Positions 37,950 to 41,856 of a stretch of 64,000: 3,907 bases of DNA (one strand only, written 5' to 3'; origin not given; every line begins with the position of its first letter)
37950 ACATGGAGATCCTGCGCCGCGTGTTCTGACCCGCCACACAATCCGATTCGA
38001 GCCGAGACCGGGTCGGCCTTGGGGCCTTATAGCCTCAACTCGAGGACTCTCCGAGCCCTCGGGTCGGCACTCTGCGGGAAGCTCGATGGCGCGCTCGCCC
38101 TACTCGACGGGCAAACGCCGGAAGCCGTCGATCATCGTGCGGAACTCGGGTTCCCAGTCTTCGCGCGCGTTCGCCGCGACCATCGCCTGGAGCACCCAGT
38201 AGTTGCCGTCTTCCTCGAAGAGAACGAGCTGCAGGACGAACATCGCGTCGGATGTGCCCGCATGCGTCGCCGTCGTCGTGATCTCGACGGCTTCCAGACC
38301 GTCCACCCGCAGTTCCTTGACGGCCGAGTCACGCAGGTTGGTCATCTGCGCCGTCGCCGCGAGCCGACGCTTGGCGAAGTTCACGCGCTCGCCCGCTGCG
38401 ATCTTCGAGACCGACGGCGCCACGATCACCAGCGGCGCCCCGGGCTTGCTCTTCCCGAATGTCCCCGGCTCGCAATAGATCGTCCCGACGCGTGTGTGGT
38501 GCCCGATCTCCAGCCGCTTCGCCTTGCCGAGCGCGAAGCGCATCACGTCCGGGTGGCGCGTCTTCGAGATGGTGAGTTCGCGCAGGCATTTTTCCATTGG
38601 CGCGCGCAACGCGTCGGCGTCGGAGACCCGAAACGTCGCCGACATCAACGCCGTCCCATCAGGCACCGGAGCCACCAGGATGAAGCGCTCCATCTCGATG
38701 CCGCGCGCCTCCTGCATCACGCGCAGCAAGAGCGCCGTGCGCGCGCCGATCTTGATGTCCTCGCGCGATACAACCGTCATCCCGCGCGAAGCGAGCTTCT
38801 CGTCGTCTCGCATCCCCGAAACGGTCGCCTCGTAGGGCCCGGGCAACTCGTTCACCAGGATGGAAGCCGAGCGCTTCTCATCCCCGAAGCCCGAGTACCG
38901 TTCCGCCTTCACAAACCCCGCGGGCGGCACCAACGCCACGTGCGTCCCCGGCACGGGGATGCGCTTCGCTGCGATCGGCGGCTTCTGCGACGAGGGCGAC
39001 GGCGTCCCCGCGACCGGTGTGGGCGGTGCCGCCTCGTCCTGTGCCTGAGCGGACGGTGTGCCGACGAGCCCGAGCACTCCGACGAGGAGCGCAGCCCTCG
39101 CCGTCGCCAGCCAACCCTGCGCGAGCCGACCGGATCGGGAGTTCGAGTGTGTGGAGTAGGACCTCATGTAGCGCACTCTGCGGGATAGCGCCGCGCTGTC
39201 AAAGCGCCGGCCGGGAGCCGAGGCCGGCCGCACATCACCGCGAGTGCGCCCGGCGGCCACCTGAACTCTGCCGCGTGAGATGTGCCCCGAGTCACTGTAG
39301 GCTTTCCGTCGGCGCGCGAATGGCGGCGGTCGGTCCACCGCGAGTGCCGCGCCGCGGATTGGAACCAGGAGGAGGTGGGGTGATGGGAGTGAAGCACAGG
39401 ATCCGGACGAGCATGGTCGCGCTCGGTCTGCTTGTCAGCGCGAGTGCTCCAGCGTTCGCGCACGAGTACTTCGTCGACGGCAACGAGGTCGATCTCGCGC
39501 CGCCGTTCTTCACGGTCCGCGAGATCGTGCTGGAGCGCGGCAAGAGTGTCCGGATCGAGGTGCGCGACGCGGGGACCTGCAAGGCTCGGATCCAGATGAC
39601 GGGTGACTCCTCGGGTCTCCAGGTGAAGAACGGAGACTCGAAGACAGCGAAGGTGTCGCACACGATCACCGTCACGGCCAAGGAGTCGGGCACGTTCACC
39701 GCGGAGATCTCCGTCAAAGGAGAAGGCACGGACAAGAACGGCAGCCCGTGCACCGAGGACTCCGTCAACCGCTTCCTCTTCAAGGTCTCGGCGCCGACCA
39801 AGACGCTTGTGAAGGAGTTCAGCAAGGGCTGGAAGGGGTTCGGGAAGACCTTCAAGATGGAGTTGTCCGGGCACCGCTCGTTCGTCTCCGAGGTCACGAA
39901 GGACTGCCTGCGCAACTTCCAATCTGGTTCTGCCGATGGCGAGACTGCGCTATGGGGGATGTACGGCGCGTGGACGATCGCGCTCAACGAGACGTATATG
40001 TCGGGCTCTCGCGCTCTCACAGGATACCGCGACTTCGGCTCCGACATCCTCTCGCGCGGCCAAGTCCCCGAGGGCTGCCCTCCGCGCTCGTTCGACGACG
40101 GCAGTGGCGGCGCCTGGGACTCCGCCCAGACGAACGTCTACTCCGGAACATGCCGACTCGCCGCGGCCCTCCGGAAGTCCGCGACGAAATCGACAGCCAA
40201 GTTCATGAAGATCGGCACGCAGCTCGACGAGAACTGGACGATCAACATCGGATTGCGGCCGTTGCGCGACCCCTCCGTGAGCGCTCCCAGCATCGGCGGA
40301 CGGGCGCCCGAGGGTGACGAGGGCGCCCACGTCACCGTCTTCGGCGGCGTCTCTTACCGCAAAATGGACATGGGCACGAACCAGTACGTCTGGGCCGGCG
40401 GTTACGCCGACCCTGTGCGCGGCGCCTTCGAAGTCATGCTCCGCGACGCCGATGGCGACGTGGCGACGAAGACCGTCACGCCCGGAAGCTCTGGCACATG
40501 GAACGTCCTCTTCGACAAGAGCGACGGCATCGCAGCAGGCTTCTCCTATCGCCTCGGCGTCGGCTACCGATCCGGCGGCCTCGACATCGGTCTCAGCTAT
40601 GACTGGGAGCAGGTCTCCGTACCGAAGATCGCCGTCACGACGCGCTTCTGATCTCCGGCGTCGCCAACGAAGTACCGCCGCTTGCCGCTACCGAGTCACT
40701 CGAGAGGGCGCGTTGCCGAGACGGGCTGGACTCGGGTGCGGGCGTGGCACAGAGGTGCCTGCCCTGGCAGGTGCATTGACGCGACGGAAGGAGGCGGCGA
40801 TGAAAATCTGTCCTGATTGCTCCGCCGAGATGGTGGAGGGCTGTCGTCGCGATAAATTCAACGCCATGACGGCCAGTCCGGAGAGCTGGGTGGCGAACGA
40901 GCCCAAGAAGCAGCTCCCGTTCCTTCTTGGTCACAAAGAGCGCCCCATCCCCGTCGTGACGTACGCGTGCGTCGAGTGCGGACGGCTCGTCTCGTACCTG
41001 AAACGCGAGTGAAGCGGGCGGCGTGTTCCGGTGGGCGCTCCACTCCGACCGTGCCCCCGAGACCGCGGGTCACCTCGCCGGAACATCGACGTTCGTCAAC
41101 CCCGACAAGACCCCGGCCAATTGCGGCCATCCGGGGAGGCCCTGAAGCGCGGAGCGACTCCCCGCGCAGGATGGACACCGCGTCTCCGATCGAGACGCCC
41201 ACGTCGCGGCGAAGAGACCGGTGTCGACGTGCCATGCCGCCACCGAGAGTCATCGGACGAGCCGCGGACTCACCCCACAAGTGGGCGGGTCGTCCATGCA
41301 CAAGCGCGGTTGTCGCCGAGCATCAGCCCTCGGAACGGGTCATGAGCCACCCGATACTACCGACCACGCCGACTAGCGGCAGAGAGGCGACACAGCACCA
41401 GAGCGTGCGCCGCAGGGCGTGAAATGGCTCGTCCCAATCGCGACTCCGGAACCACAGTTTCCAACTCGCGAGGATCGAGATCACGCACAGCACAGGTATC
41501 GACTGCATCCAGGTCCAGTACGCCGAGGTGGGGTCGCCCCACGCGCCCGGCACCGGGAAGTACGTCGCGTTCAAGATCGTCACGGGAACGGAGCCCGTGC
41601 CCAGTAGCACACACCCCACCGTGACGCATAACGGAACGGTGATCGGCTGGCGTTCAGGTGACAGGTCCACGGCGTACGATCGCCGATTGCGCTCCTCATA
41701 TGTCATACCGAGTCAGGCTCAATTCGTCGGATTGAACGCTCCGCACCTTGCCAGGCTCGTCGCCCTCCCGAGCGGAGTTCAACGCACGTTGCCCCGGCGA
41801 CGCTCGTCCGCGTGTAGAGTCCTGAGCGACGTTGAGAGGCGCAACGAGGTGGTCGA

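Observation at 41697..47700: Four same-orientation copies of a 100-250-bp repeat punctuating an accessory segment of small genes and a ParDE module (cassette-array-like)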

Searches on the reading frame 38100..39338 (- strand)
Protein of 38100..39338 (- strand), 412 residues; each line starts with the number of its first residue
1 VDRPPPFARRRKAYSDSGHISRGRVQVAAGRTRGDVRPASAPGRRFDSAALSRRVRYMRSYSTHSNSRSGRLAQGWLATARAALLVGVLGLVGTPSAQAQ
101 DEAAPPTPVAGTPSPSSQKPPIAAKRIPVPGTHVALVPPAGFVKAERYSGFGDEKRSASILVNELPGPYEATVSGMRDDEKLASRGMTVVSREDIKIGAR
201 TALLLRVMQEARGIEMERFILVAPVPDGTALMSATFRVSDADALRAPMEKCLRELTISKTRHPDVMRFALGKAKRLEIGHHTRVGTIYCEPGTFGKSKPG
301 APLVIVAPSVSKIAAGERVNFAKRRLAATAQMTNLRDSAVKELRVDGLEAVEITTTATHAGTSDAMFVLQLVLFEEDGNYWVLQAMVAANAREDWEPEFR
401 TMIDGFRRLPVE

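Call 37: search_protein_families(library=pfam, proteins=[window:38100-39338:-], max_evalue=0.001)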
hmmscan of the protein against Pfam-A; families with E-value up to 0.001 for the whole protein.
window:38100-39338:- (412 aa): 1 family
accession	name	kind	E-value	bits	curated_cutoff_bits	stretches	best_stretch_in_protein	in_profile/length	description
PF18933.6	PsbP_2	-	0.00097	19.6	27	0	328-406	109-182/184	PsbP-like protein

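Call 41: find_homologous_proteins(query=window:38100-39338:-, max_evalue=1e-20)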
Query window:38100-39338:- (412 aa): 2 proteins with E <= 1e-20 among 8000 candidates.
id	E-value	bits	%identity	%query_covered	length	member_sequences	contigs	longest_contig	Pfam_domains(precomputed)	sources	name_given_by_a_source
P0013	3.1e-228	775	100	86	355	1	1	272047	-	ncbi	-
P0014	1.4e-106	375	53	79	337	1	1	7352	-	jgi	-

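Call 43: find_encoding_contigs(protein=P0014, flank=10000)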
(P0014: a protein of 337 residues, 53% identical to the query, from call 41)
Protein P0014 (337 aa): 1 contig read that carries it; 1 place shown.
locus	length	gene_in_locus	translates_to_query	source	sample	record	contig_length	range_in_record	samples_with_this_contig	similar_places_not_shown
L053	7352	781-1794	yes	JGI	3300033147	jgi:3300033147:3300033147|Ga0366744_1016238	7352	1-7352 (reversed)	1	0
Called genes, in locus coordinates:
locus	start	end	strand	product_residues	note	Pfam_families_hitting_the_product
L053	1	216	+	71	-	?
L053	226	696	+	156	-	-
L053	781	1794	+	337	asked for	-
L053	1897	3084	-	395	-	PF00155:Aminotran_1_2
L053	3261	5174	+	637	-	PF13620:CarboxypepD_reg (faint), PF17210:SdrD_B (faint), PF22904:NOMO1-like_2nd (faint)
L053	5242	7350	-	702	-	?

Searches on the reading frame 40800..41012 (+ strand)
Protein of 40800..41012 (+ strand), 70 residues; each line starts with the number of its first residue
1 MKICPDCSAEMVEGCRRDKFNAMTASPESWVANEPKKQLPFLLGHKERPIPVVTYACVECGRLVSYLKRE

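Call 40: search_protein_families(library=pfam, proteins=[window:40800-41012:+], max_evalue=0.001)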
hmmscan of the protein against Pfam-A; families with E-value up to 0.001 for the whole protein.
window:40800-41012:+ (70 aa): 0 families

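Call 53: search_protein_families(library=ncbifam, proteins=[window:40800-41012:+], max_evalue=0.01)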
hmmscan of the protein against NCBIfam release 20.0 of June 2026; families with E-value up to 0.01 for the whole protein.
window:40800-41012:+ (70 aa): 0 families

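Call 69: search_protein_families(library=padloc, proteins=[window:40800-41012:+], max_evalue=0.01)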
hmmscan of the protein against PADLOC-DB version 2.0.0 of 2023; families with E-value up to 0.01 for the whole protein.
window:40800-41012:+ (70 aa): 0 families

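Call 70: search_protein_families(library=phrogs, proteins=[window:40800-41012:+], max_evalue=0.01)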
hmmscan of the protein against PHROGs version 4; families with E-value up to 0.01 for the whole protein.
window:40800-41012:+ (70 aa): 0 families

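Call 78: list_cluster_members(proteins=[L049:565-1509:-, L049:1898-2203:+, L049:2330-2815:+, L049:2949-3161:-, window:40800-41012:+, P0016, P0013, window:51126-51473:-])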
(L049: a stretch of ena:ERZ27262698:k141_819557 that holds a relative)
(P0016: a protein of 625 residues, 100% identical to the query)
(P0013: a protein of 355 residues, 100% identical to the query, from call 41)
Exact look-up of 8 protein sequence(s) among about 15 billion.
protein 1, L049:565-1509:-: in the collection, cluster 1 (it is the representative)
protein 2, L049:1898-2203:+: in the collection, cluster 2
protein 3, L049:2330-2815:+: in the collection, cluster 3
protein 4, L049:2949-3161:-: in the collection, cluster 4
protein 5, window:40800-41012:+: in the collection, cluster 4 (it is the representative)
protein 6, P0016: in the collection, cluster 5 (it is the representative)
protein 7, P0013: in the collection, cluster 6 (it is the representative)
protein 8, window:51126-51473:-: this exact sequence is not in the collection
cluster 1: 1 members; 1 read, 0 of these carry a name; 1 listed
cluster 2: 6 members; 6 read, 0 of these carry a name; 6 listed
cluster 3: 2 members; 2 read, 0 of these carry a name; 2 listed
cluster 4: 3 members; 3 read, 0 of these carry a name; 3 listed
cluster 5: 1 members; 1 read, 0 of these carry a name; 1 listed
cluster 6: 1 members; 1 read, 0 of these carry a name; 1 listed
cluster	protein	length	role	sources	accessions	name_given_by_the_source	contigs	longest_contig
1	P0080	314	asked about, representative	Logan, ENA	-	-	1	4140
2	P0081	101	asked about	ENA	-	-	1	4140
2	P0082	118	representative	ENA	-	-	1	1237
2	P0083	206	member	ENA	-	-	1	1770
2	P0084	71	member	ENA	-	-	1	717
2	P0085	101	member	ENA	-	-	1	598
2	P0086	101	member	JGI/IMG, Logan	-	-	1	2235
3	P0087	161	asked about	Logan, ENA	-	-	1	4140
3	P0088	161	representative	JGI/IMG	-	-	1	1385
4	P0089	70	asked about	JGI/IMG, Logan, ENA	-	-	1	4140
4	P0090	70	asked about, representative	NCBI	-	-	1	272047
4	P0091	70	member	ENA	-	-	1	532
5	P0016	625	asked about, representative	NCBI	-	-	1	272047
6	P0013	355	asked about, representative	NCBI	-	-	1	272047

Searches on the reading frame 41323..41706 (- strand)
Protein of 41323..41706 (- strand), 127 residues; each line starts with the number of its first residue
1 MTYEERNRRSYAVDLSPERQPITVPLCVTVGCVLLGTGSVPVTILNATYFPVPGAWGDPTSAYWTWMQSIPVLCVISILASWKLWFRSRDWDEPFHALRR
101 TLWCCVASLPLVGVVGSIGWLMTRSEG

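Call 8: search_protein_families(library=pfam, proteins=[window:41323-41706:-], max_evalue=0.01)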
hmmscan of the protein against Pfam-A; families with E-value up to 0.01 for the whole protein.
window:41323-41706:- (127 aa): 0 families

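Call 40: search_protein_families(library=pfam, proteins=[L049:565-1509:-, L049:1898-2203:+, L049:2330-2815:+, L049:2949-3161:-], max_evalue=0.001)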
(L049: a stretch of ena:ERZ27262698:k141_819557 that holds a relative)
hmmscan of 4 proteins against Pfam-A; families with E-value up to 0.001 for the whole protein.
L049:565-1509:- (314 aa): 0 families

L049:1898-2203:+ (101 aa): 2 families
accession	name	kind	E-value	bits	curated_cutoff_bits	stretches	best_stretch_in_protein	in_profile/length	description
PF01381.28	HTH_3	-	5.1e-09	36.5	23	1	21-71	5-55/55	Helix-turn-helix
PF13560.12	HTH_31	-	1.2e-06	29.2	27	1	25-69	14-59/64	Helix-turn-helix domain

L049:2330-2815:+ (161 aa): 0 families

L049:2949-3161:- (70 aa): 0 families

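Call 53: search_protein_families(library=ncbifam, proteins=[window:41323-41706:-, L049:565-1509:-, L049:2330-2815:+], max_evalue=0.01)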
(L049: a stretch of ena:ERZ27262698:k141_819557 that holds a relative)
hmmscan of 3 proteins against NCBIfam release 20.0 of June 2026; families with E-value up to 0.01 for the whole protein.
window:41323-41706:- (127 aa): 0 families

L049:565-1509:- (314 aa): 0 families

L049:2330-2815:+ (161 aa): 0 families

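Call 69: search_protein_families(library=padloc, proteins=[window:41323-41706:-, L049:565-1509:-, L049:2330-2815:+], max_evalue=0.01)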
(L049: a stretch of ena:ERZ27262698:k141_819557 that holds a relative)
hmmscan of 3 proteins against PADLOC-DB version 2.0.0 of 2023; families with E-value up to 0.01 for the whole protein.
window:41323-41706:- (127 aa): 0 families

L049:565-1509:- (314 aa): 0 families

L049:2330-2815:+ (161 aa): 0 families

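Call 70: search_protein_families(library=phrogs, proteins=[window:41323-41706:-, L049:565-1509:-, L049:2330-2815:+], max_evalue=0.01)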
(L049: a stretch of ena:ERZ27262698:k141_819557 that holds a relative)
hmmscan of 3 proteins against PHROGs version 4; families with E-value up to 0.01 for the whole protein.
window:41323-41706:- (127 aa): 0 families

L049:565-1509:- (314 aa): 0 families

L049:2330-2815:+ (161 aa): 0 families
